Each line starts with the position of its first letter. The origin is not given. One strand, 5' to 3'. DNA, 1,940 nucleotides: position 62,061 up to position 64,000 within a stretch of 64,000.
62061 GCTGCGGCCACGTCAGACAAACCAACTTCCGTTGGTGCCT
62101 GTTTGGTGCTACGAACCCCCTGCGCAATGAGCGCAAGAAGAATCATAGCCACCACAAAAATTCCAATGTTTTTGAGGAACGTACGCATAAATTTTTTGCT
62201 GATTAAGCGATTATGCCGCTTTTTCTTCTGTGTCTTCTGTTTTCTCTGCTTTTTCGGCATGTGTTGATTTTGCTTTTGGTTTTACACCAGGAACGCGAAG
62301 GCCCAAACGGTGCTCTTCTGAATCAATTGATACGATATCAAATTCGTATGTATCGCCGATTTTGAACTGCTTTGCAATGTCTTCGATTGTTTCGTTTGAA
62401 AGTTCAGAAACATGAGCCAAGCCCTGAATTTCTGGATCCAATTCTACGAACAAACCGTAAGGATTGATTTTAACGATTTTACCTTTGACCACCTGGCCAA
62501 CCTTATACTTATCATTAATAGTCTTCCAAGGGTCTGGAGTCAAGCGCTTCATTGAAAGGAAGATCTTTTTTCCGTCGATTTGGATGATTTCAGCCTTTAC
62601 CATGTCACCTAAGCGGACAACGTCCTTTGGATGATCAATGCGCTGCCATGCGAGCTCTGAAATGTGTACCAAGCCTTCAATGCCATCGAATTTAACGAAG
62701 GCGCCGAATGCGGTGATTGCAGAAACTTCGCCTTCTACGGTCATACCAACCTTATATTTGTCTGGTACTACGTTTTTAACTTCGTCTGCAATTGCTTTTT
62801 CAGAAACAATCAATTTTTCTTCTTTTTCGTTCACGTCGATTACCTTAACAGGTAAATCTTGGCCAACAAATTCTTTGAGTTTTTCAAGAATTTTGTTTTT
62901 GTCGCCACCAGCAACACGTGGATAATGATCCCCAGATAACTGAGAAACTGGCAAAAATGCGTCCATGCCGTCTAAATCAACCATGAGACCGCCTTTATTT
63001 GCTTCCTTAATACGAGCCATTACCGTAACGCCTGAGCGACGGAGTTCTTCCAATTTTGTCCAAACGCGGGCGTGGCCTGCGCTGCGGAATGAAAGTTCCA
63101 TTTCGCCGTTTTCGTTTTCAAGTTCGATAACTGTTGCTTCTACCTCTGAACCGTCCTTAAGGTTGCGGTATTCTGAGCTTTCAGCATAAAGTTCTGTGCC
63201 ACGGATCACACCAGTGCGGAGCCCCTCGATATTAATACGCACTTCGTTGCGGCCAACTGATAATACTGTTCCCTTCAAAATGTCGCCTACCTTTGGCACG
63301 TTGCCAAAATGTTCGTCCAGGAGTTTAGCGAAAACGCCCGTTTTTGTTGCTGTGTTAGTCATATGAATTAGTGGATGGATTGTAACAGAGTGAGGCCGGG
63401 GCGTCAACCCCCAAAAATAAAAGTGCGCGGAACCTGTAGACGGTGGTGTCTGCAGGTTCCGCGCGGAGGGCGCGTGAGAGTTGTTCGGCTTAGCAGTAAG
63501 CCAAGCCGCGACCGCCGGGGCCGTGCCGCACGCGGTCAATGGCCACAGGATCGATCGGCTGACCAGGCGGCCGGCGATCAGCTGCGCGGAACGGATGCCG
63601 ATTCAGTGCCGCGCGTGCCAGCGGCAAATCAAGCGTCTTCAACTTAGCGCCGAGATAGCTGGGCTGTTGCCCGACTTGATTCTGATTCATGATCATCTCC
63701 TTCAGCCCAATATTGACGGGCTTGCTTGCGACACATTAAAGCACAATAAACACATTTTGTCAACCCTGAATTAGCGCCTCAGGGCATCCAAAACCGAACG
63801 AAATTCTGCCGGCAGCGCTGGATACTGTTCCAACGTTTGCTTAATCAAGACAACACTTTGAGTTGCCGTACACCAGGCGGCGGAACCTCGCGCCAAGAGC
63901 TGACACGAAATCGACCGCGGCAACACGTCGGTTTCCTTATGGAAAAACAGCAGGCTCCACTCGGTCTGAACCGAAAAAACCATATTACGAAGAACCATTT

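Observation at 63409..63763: Island J: a minimal promoter, 66-aa ORF and terminator unit inserted in front of rpsA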

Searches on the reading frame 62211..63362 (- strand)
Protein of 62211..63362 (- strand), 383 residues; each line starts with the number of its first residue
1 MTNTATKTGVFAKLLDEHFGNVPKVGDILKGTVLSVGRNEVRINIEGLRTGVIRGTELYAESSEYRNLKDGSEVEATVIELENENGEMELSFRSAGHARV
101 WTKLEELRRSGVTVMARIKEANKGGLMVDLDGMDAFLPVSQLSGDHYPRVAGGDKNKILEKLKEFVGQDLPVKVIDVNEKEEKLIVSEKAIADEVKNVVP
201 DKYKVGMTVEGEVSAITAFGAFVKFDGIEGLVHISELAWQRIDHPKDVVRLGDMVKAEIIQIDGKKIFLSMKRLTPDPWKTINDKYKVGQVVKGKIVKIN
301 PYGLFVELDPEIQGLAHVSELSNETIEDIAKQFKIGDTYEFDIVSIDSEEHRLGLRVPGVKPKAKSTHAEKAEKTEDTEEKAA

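Call 10: search_protein_families(library=pfam, proteins=[window:62211-63362:-], max_evalue=1)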
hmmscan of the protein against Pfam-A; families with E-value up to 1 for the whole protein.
window:62211-63362:- (383 aa): 9 families
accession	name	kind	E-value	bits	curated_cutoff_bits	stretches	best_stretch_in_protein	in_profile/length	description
PF00575.29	S1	-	3.8e-55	184.6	22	4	202-272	1-74/74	S1 RNA binding domain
PF23459.1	S1_RRP5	-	3.4e-18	66.4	27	3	287-349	2-64/72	RRP5 S1 domain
PF21710.3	Spt6_S1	-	3.4e-09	37.3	27.5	1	285-350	13-79/91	Spt6, S1/OB domain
PF13509.12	S1_2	-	1.4e-06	28.7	21.8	0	111-146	2-38/61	S1 domain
PF24685.1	OB_RRP5_4th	-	8.3e-05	23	31.5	1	286-343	6-68/92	RRP5 OB-fold domain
PF17092.11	PCB_OB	-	0.00061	21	27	1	12-58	18-64/111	Penicillin-binding protein OB-like domain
PF21543.3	CvfB_2nd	-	0.0053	17.1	27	0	230-272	40-75/76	Virulence regulatory factor CvfB, second domain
PF02599.21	CsrA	-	0.047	14.1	27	0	26-61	15-50/53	Global regulator protein family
PF21266.3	RRP4_S1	-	0.12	13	27.3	0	22-55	3-36/73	RRP4, S1 domain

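Call 11: find_encoding_contigs(protein=window:62211-63362:-, flank=10000, max_places=10)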
Protein window:62211-63362:- (383 aa): 6 contigs read that carry it; 5 places shown.
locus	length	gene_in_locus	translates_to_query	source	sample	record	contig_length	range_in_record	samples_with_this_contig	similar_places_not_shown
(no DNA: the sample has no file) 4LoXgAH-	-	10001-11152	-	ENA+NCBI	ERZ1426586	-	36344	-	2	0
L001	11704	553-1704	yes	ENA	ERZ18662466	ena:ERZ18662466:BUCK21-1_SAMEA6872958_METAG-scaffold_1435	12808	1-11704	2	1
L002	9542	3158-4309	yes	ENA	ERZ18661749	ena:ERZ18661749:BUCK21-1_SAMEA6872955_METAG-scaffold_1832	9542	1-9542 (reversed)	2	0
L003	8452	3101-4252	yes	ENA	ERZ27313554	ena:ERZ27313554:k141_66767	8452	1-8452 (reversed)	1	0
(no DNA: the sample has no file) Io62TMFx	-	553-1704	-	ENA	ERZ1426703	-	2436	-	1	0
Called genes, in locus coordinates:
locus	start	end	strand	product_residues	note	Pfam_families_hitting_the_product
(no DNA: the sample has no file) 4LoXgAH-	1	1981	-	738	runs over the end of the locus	-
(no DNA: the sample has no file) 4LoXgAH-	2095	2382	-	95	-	PF01713:Smr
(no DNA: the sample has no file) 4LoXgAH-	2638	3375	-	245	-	PF22935:RM44_endonuclase (faint), PF14622:Ribonucleas_3_3, PF00636:Ribonuclease_3, PF00035:dsrm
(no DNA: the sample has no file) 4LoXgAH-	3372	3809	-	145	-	PF01029:NusB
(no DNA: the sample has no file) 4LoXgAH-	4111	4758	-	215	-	-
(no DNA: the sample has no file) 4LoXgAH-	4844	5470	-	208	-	-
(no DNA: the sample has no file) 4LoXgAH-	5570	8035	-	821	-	PF00521:DNA_topoisoIV, PF03989:DNA_gyraseA_C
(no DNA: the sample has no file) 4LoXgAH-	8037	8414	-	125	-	-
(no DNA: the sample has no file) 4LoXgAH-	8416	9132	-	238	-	PF13483:Lactamase_B_3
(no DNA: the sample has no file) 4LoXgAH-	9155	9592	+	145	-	-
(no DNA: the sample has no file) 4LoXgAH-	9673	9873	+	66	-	-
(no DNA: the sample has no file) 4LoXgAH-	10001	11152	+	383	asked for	PF00575:S1 (weak), PF21710:Spt6_S1 (faint), PF00575:S1, PF13509:S1_2 (faint), PF00575:S1, PF23459:S1_RRP5 (weak)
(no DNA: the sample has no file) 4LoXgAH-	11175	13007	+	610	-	PF06480:FtsH_ext (faint), PF06068:TIP49 (faint), PF00004:AAA, PF17862:AAA_lid_3, PF01434:Peptidase_M41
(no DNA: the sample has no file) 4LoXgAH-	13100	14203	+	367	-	-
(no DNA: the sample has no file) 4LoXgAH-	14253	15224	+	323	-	-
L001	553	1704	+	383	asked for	PF00575:S1 (weak), PF21710:Spt6_S1 (faint), PF00575:S1, PF13509:S1_2 (faint), PF00575:S1, PF23459:S1_RRP5 (weak)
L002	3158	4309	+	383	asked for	PF00575:S1 (weak), PF21710:Spt6_S1 (faint), PF00575:S1, PF13509:S1_2 (faint), PF00575:S1, PF23459:S1_RRP5 (weak)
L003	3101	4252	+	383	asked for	PF00575:S1 (weak), PF21710:Spt6_S1 (faint), PF00575:S1, PF13509:S1_2 (faint), PF00575:S1, PF23459:S1_RRP5 (weak)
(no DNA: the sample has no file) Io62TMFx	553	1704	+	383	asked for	PF00575:S1 (weak), PF21710:Spt6_S1 (faint), PF00575:S1, PF13509:S1_2 (faint), PF00575:S1, PF23459:S1_RRP5 (weak)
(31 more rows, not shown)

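Call 19: find_related_loci(query=window:62211-63362:-, collection=genome_contigs, flank=4000)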
Query window:62211-63362:- (383 aa) in genome_contigs; peptide patterns used: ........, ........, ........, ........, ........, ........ (x = any residue, [..] = any of these).
433 stretches matched a pattern; 314 encode a relative of the query (tblastn E <= 1e-3); the best 80 are kept; 80 distinct loci.
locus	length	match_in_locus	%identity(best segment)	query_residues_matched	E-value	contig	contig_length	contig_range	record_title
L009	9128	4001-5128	82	1-376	0e+0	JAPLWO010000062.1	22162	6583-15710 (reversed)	MAG: Candidatus Magasanikiibacteriota bacterium isolate LacPavin_0920_WC57_MAG_45_8 LacPavin_0920_WC57_scaffold_254844,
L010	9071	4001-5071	62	9-364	7e-148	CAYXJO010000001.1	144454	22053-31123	MAG TPA_asm: uncultured Gammaproteobacteria bacterium isolate SRP263991_co4_11 genome assembly, contig: NODE_47_length_1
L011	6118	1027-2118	60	1-361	8e-148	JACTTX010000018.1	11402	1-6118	MAG: Candidatus Magasanikiibacteriota bacterium isolate B4_bin.18 scaffold_1125, whole genome shotgun sequence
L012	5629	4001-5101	60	11-376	3e-146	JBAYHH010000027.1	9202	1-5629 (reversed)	MAG: Candidatus Magasanikiibacteriota bacterium isolate SO_2016_GW1_145 scaffold13952_OW334_2016, whole genome shotgun s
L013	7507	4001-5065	61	11-364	1e-145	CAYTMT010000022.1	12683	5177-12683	MAG TPA_asm: uncultured Gammaproteobacteria bacterium isolate SRP278252_co1_131 genome assembly, contig: NODE_8778_lengt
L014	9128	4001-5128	58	11-381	2e-145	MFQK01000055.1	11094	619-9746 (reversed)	MAG: Candidatus Magasanikbacteria bacterium RIFCSPLOWO2_02_FULL_44_11 rifcsplowo2_02_scaffold_9489, whole genome shotgun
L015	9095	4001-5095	60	11-375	1e-145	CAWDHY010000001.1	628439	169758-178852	MAG: Candidatus Magasanikbacteria bacterium isolate MFD04716.bin.1.125 genome assembly, contig: contig_18216, whole geno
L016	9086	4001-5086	60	11-371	2e-145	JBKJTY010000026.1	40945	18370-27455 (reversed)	MAG: Candidatus Magasanikiibacteriota bacterium isolate ant_bin.642 S1Ck117_1681819_flag_1_multi_10.0000_len_40945, whol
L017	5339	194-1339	58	2-382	1e-145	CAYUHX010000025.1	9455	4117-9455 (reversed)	MAG TPA_asm: uncultured Gammaproteobacteria bacterium isolate SRP298887_co1_139 genome assembly, contig: NODE_8254_lengt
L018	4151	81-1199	58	11-382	2e-148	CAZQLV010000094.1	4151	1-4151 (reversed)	MAG TPA_asm: uncultured Gammaproteobacteria bacterium isolate SRP193066_co2_436 genome assembly, contig: NODE_11623_leng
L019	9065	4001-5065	62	11-364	2e-144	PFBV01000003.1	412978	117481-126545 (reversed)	MAG: Candidatus Magasanikbacteria bacterium CG10_big_fil_rev_8_21_14_0_10_36_32 CG10_8_21_14_0.10_scaffold_23_c, whole g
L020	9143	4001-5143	59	11-379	5e-144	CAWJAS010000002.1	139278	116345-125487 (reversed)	MAG: Candidatus Magasanikbacteria bacterium isolate MFD04716.bin.1.126 genome assembly, contig: contig_49216, whole geno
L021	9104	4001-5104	59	11-377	4e-144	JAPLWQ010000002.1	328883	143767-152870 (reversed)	MAG: Candidatus Magasanikiibacteriota bacterium isolate LacPavin_0920_SED2_MAG_44_15 LacPavin_0920_SED2_scaffold_132136,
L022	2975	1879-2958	60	8-363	1e-150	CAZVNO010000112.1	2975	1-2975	MAG TPA_asm: uncultured Gammaproteobacteria bacterium isolate SRP286056_co3_9 genome assembly, contig: NODE_58058_length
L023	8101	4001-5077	59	11-365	9e-144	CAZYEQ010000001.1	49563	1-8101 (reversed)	MAG TPA_asm: uncultured Gammaproteobacteria bacterium isolate SRP219642_co4_14 genome assembly, contig: NODE_1023_length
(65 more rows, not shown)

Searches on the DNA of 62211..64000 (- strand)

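Call 7: search_rna_families(source=window, start=63300, end=64000, threshold=evalue, max_evalue=10, show_alignments=2)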
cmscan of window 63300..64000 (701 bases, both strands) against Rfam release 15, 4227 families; matches with E-value up to 10: 4.
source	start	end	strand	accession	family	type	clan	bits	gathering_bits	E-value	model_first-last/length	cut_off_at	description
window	63689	63758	+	RF00624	P9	Gene;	-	17.5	43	0.39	1-74/74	no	Pseudomonas sRNA P9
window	63344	63385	-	RF01475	rli45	Gene; antisense;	-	16.5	60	9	1-78/78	no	Listeria snRNA rli45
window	63431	63509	-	RF01530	CC3664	Gene; sRNA;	-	15.9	60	4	1-136/136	no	Caulobacter sRNA CC3664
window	63943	63998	-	RF02551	DapZ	Cis-reg;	-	15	56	9.3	1-78/78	no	ABC transporter regulator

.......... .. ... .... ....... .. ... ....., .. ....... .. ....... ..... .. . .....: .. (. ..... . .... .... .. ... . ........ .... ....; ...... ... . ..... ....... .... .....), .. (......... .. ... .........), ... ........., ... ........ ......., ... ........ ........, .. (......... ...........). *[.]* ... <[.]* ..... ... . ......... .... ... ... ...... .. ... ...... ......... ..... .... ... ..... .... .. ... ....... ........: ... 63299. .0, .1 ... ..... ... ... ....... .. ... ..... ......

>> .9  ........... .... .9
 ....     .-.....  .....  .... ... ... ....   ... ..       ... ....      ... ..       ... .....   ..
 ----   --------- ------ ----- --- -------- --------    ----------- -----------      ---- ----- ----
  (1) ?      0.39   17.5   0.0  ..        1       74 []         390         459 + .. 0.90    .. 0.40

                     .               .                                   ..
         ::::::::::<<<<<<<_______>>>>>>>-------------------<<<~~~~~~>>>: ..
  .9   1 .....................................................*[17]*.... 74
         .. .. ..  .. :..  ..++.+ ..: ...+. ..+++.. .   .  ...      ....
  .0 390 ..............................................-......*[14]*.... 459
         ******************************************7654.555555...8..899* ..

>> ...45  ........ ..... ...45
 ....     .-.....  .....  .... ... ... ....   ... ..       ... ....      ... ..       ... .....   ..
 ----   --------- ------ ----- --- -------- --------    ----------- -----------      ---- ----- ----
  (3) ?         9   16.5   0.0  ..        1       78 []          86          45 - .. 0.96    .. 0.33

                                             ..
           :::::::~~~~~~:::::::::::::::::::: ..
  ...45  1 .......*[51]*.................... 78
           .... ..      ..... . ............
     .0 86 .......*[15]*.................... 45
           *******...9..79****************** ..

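Call 25: search_dna_similar(query=window:63380-63780:-, collection=plasmids, mode=distant, max_evalue=0.01)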
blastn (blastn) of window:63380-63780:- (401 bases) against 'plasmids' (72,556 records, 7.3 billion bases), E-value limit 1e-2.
No match.

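Call 26: search_dna_similar(query=window:63380-63780:-, collection=phages, mode=distant, max_evalue=0.01)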
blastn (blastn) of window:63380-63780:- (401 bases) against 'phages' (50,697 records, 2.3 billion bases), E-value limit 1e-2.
No match.

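Call 62: search_rna_families(source=L037, start=3650, end=4020, threshold=evalue, max_evalue=1, show_alignments=2)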
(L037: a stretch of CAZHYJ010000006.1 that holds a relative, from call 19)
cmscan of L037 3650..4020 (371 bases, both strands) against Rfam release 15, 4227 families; matches with E-value up to 1: 0.
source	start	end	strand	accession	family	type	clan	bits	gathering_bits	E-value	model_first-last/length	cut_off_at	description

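Call 81: search_with_rna_model(model_id=R1, source=window, start=63200, end=64000, filters=off, max_evalue=10)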
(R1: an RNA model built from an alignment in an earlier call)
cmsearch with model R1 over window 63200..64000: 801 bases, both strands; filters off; matches with E-value up to 10: 1.
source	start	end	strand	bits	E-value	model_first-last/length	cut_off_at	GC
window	63841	63864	-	5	3.4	1-78/78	no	0.29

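Call 82: search_with_rna_model(model_id=R1, source=L009, start=2500, end=4100, filters=off, max_evalue=10)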
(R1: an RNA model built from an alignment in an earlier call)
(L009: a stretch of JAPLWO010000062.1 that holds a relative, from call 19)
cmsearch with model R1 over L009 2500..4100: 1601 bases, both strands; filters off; matches with E-value up to 10: 4.
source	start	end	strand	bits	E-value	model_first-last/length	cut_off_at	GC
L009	2537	2605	+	6.3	3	1-78/78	no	0.32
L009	3289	3336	-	5.7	4.3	1-78/78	no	0.5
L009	3507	3529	-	4.9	7.3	1-78/78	no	0.3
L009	3207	3227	+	4.4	9.6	1-78/78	no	0.29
